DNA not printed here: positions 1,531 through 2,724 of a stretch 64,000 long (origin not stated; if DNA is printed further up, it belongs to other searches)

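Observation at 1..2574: Third, inverted and divergent copy of the EB_dh/DOMON-MCP cassette ~52 kb away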

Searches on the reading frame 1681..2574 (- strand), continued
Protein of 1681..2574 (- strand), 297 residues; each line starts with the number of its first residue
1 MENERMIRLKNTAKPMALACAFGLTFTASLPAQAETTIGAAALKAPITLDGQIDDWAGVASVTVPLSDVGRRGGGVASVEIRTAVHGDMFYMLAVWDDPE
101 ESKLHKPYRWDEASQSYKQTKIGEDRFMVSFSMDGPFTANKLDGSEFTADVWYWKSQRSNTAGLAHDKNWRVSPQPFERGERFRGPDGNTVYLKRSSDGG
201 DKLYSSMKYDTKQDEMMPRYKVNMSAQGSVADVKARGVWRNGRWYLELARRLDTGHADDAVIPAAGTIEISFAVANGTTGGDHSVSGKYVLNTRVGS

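Call 24: search_protein_families(library=pfam, proteins=[L020:3428-5134:+, L021:6849-8567:+, L029:6914-8392:+, L031:6802-9984:+, L033:6853-9099:+, L035:6872-10360:+, L037:6918-8561:+, L041:6856-9198:+, L045:6813-10496:+, L046:1345-3639:+], max_evalue=0.0001)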
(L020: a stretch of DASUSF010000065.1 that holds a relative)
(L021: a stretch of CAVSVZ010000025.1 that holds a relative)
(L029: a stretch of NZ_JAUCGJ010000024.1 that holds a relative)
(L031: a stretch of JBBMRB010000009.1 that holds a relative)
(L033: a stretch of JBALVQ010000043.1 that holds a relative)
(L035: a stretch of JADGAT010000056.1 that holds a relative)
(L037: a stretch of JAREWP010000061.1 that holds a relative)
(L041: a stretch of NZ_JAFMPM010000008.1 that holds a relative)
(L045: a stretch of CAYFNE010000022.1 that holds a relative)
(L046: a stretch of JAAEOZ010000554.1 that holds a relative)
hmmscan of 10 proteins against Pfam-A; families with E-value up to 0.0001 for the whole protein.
L020:3428-5134:+ (568 aa): 0 families

L021:6849-8567:+ (572 aa): 0 families

L029:6914-8392:+ (492 aa): 3 families
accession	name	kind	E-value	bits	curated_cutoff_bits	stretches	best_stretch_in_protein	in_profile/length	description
PF13185.12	GAF_2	-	6.6e-11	43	28.6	1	354-463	29-136/136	GAF domain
PF00672.30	HAMP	-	5.8e-07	30.2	25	1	234-283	4-53/53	HAMP domain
PF01590.32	GAF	-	4.5e-06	27.7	22.4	1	326-462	3-133/133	GAF domain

L031:6802-9984:+ (1060 aa): 4 families
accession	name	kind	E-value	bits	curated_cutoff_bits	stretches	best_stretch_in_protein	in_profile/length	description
PF00072.30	Response_reg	-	2.4e-30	105.4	30.2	1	697-807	1-109/111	Response regulator receiver domain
PF02518.31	HATPase_c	-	4.2e-28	98.5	26.4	1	413-527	1-109/111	Histidine kinase-, DNA gyrase B-, and HSP90-like ATPase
PF00512.31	HisKA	-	5.1e-17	62.1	26.9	1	301-366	1-66/66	His Kinase A (phospho-acceptor) domain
PF01627.28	Hpt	-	2.3e-10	41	24.6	1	862-951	2-81/84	Hpt domain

L033:6853-9099:+ (748 aa): 2 families
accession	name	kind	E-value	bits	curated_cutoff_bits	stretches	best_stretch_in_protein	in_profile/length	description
PF00563.25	EAL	-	2.9e-75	253.1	31.3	1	469-703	2-236/236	EAL domain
PF00990.26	GGDEF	-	7.5e-47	159.5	23.8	1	295-449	1-161/161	Diguanylate cyclase, GGDEF domain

L035:6872-10360:+ (1162 aa): 5 families
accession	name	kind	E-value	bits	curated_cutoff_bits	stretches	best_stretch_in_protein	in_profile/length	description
PF00072.30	Response_reg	-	7.7e-37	126.3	30.2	2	696-820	1-110/111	Response regulator receiver domain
PF02518.31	HATPase_c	-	1.1e-27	97.1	26.4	1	410-524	1-109/111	Histidine kinase-, DNA gyrase B-, and HSP90-like ATPase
PF00512.31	HisKA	-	3.4e-20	72.3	26.9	1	298-363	1-66/66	His Kinase A (phospho-acceptor) domain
PF00027.35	cNMP_binding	-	4.8e-13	49.3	27.5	1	896-968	3-79/89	Cyclic nucleotide-binding domain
PF01627.28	Hpt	-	1.1e-11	45.2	24.6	1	1075-1137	1-63/84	Hpt domain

L037:6918-8561:+ (547 aa): 2 families
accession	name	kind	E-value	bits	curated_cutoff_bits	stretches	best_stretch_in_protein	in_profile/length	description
PF02518.31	HATPase_c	-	5e-22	78.9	26.4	1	439-545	6-109/111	Histidine kinase-, DNA gyrase B-, and HSP90-like ATPase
PF00672.30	HAMP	-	1.4e-09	38.5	25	1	235-280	8-52/53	HAMP domain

L041:6856-9198:+ (780 aa): 3 families
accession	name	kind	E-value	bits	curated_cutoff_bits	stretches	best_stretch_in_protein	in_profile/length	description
PF00072.30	Response_reg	-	3.7e-38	130.6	30.2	2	645-755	1-108/111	Response regulator receiver domain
PF02518.31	HATPase_c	-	2e-27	96.2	26.4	1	368-482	1-109/111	Histidine kinase-, DNA gyrase B-, and HSP90-like ATPase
PF00512.31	HisKA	-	1.6e-19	70.2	26.9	1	257-321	2-66/66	His Kinase A (phospho-acceptor) domain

L045:6813-10496:+ (1227 aa): 7 families
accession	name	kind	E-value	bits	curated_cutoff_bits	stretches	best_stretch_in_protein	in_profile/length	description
PF00072.30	Response_reg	-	1.7e-49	167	30.2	2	878-989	1-110/111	Response regulator receiver domain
PF02518.31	HATPase_c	-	6.8e-27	94.5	26.4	1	587-698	1-106/111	Histidine kinase-, DNA gyrase B-, and HSP90-like ATPase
PF00512.31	HisKA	-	1.6e-21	76.5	26.9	1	475-540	1-66/66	His Kinase A (phospho-acceptor) domain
PF13185.12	GAF_2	-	6e-12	46.4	28.6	1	315-447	2-129/136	GAF domain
PF00672.30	HAMP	-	5.3e-11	43.1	25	1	236-288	1-52/53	HAMP domain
PF01627.28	Hpt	-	6.6e-11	42.7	24.6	1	1042-1118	2-78/84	Hpt domain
PF01590.32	GAF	-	2.4e-08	35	22.4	1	321-448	6-128/133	GAF domain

L046:1345-3639:+ (764 aa): 2 families
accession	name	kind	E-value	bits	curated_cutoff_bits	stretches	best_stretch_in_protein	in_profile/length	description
PF00563.25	EAL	-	2.8e-75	253.1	31.3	1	503-737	2-236/236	EAL domain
PF00990.26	GGDEF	-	2e-45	154.9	23.8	1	328-482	1-160/161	Diguanylate cyclase, GGDEF domain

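Call 25: search_protein_families(library=pfam, proteins=[L048:6795-9023:+, L050:1141-3183:+, L051:2179-4359:+, L052:6841-9048:+, L055:1314-3500:+, L056:6974-9250:+, L057:3293-5479:+, L061:6826-8307:+, L075:718-2925:+, L079:3440-5608:+], max_evalue=0.0001)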
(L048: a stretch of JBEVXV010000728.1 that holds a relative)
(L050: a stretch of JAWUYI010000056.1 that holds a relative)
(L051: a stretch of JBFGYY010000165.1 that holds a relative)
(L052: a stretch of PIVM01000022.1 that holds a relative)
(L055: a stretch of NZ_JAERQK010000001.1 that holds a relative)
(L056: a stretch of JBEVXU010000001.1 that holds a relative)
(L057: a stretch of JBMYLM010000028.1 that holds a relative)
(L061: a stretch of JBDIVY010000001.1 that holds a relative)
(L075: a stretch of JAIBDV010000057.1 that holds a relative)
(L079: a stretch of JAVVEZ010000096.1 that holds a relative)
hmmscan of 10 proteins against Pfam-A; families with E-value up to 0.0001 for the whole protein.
L048:6795-9023:+ (742 aa): 2 families
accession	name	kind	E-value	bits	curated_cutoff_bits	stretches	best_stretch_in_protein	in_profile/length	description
PF00563.25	EAL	-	5.1e-75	252.3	31.3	1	473-707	2-236/236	EAL domain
PF00990.26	GGDEF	-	1.5e-43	148.8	23.8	1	299-453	1-161/161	Diguanylate cyclase, GGDEF domain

L050:1141-3183:+ (680 aa): 4 families
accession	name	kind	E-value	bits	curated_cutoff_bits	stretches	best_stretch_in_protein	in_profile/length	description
PF02518.31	HATPase_c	-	1.7e-27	96.5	26.4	1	411-525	1-109/111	Histidine kinase-, DNA gyrase B-, and HSP90-like ATPase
PF00072.30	Response_reg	-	5.5e-27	94.6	30.2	1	560-674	1-110/111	Response regulator receiver domain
PF00512.31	HisKA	-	8e-22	77.5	26.9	1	299-364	1-66/66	His Kinase A (phospho-acceptor) domain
PF00672.30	HAMP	-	5.9e-05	23.8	25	0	229-280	1-52/53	HAMP domain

L051:2179-4359:+ (726 aa): 2 families
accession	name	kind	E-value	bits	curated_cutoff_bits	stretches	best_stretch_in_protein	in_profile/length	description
PF00563.25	EAL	-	7.8e-78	261.5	31.3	1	476-709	3-236/236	EAL domain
PF00990.26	GGDEF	-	3.2e-48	164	23.8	1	300-454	1-160/161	Diguanylate cyclase, GGDEF domain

L052:6841-9048:+ (735 aa): 2 families
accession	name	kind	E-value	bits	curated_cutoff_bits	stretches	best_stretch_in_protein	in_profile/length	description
PF00563.25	EAL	-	3e-77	259.6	31.3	1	481-715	2-236/236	EAL domain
PF00990.26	GGDEF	-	3.2e-47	160.7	23.8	1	306-460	1-160/161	Diguanylate cyclase, GGDEF domain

L055:1314-3500:+ (728 aa): 2 families
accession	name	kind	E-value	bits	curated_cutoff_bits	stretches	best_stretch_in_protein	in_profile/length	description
PF00563.25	EAL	-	3.7e-68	229.9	31.3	1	476-707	3-234/236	EAL domain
PF00990.26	GGDEF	-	1.3e-45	155.5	23.8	1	300-454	1-160/161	Diguanylate cyclase, GGDEF domain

L056:6974-9250:+ (758 aa): 2 families
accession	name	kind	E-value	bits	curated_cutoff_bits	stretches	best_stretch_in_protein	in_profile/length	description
PF00563.25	EAL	-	7.1e-75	251.8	31.3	1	494-728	2-236/236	EAL domain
PF00990.26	GGDEF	-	2.7e-43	148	23.8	1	320-474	1-161/161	Diguanylate cyclase, GGDEF domain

L057:3293-5479:+ (728 aa): 2 families
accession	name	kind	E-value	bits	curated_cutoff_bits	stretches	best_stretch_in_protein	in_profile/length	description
PF00563.25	EAL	-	3.1e-69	233.4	31.3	1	474-707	3-236/236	EAL domain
PF00990.26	GGDEF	-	5.3e-43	147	23.8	1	298-452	1-160/161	Diguanylate cyclase, GGDEF domain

L061:6826-8307:+ (493 aa): 1 family
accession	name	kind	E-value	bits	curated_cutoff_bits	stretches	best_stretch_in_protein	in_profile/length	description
PF02417.20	Chromate_transp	-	2.2e-76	256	28.6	2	49-211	4-166/166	Chromate transporter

L075:718-2925:+ (735 aa): 2 families
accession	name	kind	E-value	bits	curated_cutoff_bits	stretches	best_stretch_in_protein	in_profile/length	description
PF00563.25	EAL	-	1.9e-74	250.4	31.3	1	486-719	3-236/236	EAL domain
PF00990.26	GGDEF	-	2.5e-50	170.8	23.8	1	310-465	1-161/161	Diguanylate cyclase, GGDEF domain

L079:3440-5608:+ (722 aa): 2 families
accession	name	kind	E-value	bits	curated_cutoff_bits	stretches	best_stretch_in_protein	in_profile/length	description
PF00593.30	TonB_dep_Rec_b-barrel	-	4.6e-13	50.3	27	1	247-595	8-353/436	TonB dependent receptor-like, beta-barrel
PF14905.12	OMP_b-brl_3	-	6.8e-06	25.8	27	1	371-595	70-300/408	Outer membrane protein beta-barrel family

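Call 28: find_encoding_contigs(protein=window:1681-2559:-, flank=10000, max_places=6)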
Protein window:1681-2559:- (292 aa): 2 contigs read that carry it; 2 places shown.
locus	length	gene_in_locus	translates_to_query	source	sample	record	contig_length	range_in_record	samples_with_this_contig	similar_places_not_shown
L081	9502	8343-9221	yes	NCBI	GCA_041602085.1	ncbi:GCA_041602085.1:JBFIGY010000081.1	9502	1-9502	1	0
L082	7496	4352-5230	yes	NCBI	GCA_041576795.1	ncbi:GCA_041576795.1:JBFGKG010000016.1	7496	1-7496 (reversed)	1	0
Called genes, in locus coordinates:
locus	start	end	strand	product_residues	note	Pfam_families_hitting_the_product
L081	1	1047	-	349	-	?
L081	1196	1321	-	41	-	PF00444:Ribosomal_L36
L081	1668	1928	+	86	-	-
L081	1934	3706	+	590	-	PF12860:PAS_7, PF00512:HisKA, PF02518:HATPase_c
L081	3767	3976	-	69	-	PF00313:CSD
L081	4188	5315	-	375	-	PF01266:DAO, PF13450:NAD_binding_8 (weak)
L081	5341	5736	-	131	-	PF13442:Cytochrome_CBB3, PF00034:Cytochrom_C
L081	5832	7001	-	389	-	PF00850:Hist_deacetyl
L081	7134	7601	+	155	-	-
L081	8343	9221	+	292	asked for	PF09459:EB_dh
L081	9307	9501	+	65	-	?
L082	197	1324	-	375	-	PF01266:DAO, PF13450:NAD_binding_8 (weak)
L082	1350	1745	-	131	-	PF13442:Cytochrome_CBB3, PF00034:Cytochrom_C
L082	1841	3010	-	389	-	PF00850:Hist_deacetyl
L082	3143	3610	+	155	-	-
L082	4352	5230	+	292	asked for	PF09459:EB_dh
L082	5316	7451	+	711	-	PF00015:MCPsignal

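Call 34: search_protein_families(library=pfam, alignment_id=A4, max_evalue=0.0001)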
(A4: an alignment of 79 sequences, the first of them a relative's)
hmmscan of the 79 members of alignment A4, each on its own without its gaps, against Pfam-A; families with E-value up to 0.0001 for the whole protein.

A. member 1, L001:6978-8711:+ (578 aa): 1 family
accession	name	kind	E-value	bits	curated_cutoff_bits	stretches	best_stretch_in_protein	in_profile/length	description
PF00015.26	MCPsignal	-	6.2e-18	65.7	34.6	1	514-578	6-70/172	Methyl-accepting chemotaxis protein (MCP) signalling domain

B. families by the number of members that match (of 79 scanned): 36 families (the first 25 are shown)
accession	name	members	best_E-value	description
PF00015.26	MCPsignal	37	2.1e-49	Methyl-accepting chemotaxis protein (MCP) signalling domain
PF00672.30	HAMP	23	2.1e-18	HAMP domain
PF00990.26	GGDEF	11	2.5e-50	Diguanylate cyclase, GGDEF domain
PF00563.25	EAL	10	7.8e-78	EAL domain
PF02518.31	HATPase_c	10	2.7e-29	Histidine kinase-, DNA gyrase B-, and HSP90-like ATPase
PF00512.31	HisKA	10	8.1e-23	His Kinase A (phospho-acceptor) domain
PF00072.30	Response_reg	8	1.7e-49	Response regulator receiver domain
PF18947.5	HAMP_2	3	1.5e-21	HAMP domain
PF01627.28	Hpt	3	1.1e-11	Hpt domain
PF06103.16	DUF948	3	6.7e-06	Bacterial protein of unknown function (DUF948)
PF13416.11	SBP_bac_8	2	1.7e-20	Bacterial extracellular solute-binding protein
PF13343.11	SBP_bac_6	2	2.7e-19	Bacterial extracellular solute-binding protein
PF13531.11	SBP_bac_11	2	1e-17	Bacterial extracellular solute-binding protein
PF01547.30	SBP_bac_1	2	4e-17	Bacterial extracellular solute-binding protein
PF13185.12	GAF_2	2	6e-12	GAF domain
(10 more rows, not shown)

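Call 47: predict_structure(alignment_id=A3)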
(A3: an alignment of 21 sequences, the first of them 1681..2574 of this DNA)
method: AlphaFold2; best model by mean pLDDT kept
length: 297 residues; sequences in the alignment: 21
mean_pLDDT: 89.3   pTM: 0.83
mean pLDDT of the five models: 89.3, 89.0, 88.3, 88.2, 88.2
residues with pLDDT >= 90: 244; 70-90: 16; 50-70: 8; < 50: 29
segments of 3 or more residues with pLDDT < 50: 8-31
pLDDT, mean of each block of 10 residues (from residue 1): 46 43 45 78 96 94 95 94 97 98 95 97 96 94 94 96 96 97 91 96 95 96 95 97 98 96 96 94 95 75
secondary structure, 60 per line:
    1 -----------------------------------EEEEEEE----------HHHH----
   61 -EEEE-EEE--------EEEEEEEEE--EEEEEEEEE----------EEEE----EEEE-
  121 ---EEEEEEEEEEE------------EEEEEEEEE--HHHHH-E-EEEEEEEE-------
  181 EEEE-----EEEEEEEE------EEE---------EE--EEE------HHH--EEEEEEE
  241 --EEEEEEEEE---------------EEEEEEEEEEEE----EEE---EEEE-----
elements in order: E36-42 H53-56 E62-65 E67-69 E78-86 E89-97 E108-111 E116-119 E124-134 E147-155 H158-162 E166-173 E181-184 E190-197 E204-206 E220-222 E234-240 E243-251 E267-278 E283-285 E289-292

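Call 50: fold_search(model_id=the predicted structure, library=pdb)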
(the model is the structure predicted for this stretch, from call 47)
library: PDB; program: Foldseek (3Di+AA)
matches with E <= 10: 893; with E <= 0.001: 6
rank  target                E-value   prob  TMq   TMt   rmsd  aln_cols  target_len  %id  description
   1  2ivf_C                6.9e-10  1.00  0.56  0.77   4.2       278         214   16  Ethylbenzene dehydrogenase from Aromatoleum aromaticum (released 2006-09-14)
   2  7b04_O                6.3e-09  1.00  0.52  0.53  12.2       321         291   16  Structure of Nitrite oxidoreductase (Nxr) from the anammox bacterium Kuenenia stuttgartiensis. (released 2021-07-14)
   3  7b04_C                7.4e-09  1.00  0.53  0.54  14.8       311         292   13  Structure of Nitrite oxidoreductase (Nxr) from the anammox bacterium Kuenenia stuttgartiensis. (released 2021-07-14)
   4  7nwo                  3.5e-04  1.00  0.38  0.56   9.1       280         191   10  A carbohydrate binding module family 9 (CBM9) from Caldicellulosiruptor kristjanssonii in complex with glucose (released 2021-07-07)
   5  1i82_A                5.5e-04  1.00  0.38  0.57  10.5       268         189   11  FAMILY 9 CARBOHYDRATE-BINDING MODULE FROM THERMOTOGA MARITIMA XYLANASE 10A WITH CELLOBIOSE (released 2001-06-13)
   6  7nwn                  7.5e-04  1.00  0.38  0.54   9.3       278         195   10  A carbohydrate binding module family 9 (CBM9) from Caldicellulsiruptor kristjanssonii (released 2021-07-07)
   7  4jpq_A                1.0e-03  1.00  0.41  0.54   9.4       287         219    9  Crystal structure of a putative carbohydrate-binding protein (BACUNI_03838) from Bacteroides uniformis ATCC 8492 at 2. (released 2013-04-17)
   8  4jpq_B                1.1e-03  1.00  0.37  0.48  11.5       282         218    7  Crystal structure of a putative carbohydrate-binding protein (BACUNI_03838) from Bacteroides uniformis ATCC 8492 at 2. (released 2013-04-17)
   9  6u3y_D                3.9e-03  0.51  0.17  0.20  18.0       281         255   10  Structure-based discovery of a novel small-molecule inhibitor of methicillin-resistant S. aureus (released 2020-03-25)
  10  1t5r_C                5.0e-03  0.47  0.18  0.20  18.1       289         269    9  STRUCTURE OF THE PANTON-VALENTINE LEUCOCIDIN S COMPONENT FROM STAPHYLOCOCCUS AUREUS (released 2004-08-24)
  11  1t5r_B                7.6e-03  0.30  0.17  0.18  18.4       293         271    9  STRUCTURE OF THE PANTON-VALENTINE LEUCOCIDIN S COMPONENT FROM STAPHYLOCOCCUS AUREUS (released 2004-08-24)
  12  1pvl                  8.0e-03  0.30  0.17  0.17  16.7       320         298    8  STRUCTURE OF THE PANTON-VALENTINE LEUCOCIDIN F COMPONENT FROM STAPHYLOCOCCUS AUREUS (released 1999-06-15)
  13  4tw1_F                8.4e-03  0.47  0.21  0.22  19.2       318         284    8  Crystal structure of the octameric pore complex of the Staphylococcus aureus Bi-component Toxin LukGH (released 2014-11-12)
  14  1t5r_G                8.4e-03  0.28  0.16  0.17  17.8       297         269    8  STRUCTURE OF THE PANTON-VALENTINE LEUCOCIDIN S COMPONENT FROM STAPHYLOCOCCUS AUREUS (released 2004-08-24)
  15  4yhd_G                9.3e-03  0.23  0.16  0.17  18.9       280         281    8  Staphylococcal alpha-hemolysin H35A mutant monomer (released 2015-10-21)
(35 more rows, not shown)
